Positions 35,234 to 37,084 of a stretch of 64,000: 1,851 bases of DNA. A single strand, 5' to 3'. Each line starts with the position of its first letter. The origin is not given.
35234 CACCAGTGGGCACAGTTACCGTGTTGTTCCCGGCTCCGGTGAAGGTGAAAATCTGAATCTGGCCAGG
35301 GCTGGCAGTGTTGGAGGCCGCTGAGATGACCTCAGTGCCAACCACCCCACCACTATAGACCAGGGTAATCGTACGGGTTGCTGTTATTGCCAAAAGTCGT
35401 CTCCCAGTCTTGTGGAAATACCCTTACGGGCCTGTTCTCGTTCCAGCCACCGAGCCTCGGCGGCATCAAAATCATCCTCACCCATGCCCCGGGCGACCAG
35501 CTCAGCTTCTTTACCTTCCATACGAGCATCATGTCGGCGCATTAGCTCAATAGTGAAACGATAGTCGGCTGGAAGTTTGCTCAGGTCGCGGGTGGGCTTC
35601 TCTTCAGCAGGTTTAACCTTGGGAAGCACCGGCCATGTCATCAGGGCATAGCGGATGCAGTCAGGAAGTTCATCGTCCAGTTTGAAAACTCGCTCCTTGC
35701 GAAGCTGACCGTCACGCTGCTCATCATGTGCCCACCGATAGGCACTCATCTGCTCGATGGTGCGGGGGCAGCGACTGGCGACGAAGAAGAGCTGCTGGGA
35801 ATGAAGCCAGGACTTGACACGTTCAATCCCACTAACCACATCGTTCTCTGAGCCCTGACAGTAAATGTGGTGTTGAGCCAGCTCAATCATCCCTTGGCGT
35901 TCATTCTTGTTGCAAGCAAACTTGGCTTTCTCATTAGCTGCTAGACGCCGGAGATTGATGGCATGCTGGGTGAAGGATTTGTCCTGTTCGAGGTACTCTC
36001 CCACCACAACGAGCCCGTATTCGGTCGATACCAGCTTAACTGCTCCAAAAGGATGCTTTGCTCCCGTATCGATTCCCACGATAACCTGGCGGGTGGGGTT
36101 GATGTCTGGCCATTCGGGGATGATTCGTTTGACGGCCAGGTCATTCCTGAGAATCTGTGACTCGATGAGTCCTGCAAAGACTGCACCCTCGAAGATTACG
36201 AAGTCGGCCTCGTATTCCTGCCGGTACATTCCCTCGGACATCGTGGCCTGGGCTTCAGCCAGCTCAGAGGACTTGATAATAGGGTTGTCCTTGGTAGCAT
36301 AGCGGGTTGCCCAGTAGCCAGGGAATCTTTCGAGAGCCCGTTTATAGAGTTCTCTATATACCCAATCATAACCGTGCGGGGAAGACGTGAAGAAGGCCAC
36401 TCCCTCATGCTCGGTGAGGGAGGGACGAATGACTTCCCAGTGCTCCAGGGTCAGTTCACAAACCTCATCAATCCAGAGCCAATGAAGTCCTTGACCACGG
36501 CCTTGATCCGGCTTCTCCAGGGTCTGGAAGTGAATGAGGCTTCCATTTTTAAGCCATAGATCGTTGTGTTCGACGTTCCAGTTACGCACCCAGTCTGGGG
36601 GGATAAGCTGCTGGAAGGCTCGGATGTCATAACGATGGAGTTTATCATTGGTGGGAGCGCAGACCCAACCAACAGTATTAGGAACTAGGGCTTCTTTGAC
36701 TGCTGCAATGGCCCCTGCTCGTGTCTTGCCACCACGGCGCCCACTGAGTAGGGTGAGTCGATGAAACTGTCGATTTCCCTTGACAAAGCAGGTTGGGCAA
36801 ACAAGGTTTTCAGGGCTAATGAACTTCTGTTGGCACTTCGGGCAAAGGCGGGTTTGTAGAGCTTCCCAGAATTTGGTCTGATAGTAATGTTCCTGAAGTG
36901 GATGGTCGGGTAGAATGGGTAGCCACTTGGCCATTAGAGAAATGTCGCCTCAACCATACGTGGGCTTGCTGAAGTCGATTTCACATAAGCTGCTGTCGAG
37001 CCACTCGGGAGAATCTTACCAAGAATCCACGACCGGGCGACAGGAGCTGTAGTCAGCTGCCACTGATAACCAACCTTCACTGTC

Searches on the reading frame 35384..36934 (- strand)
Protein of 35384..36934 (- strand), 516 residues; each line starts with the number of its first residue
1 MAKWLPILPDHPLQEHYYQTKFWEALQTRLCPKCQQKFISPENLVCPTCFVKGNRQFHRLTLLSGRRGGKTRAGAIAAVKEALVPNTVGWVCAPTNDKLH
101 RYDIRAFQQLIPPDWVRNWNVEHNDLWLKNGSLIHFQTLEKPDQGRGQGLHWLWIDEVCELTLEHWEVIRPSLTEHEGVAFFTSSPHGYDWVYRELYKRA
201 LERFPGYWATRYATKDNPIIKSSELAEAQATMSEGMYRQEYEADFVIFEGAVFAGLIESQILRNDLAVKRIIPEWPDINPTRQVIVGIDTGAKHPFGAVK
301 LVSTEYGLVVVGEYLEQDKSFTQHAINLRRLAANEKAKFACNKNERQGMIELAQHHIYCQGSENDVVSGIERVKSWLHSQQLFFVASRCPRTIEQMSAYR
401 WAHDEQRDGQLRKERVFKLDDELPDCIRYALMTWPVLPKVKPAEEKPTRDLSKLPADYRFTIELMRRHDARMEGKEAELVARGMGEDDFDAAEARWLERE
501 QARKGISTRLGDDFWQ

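Call 11: search_protein_families(library=phrogs, proteins=[window:35384-36934:-], max_evalue=0.001)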
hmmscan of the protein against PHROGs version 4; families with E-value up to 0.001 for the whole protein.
window:35384-36934:- (516 aa): 5 families
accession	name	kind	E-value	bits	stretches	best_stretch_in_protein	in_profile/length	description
phrog_2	-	head and packaging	1.4e-32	114.3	1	40-473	275-625/807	terminase large subunit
phrog_5653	-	head and packaging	7.3e-15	56.2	1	281-434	29-180/199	terminase large subunit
phrog_6672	-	head and packaging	1.1e-05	26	1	362-432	64-127/145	terminase large subunit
phrog_979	-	head and packaging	2.1e-05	24.4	1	58-193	166-311/642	terminase large subunit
phrog_10250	-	head and packaging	0.0003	21.6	0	360-431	145-212/228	terminase large subunit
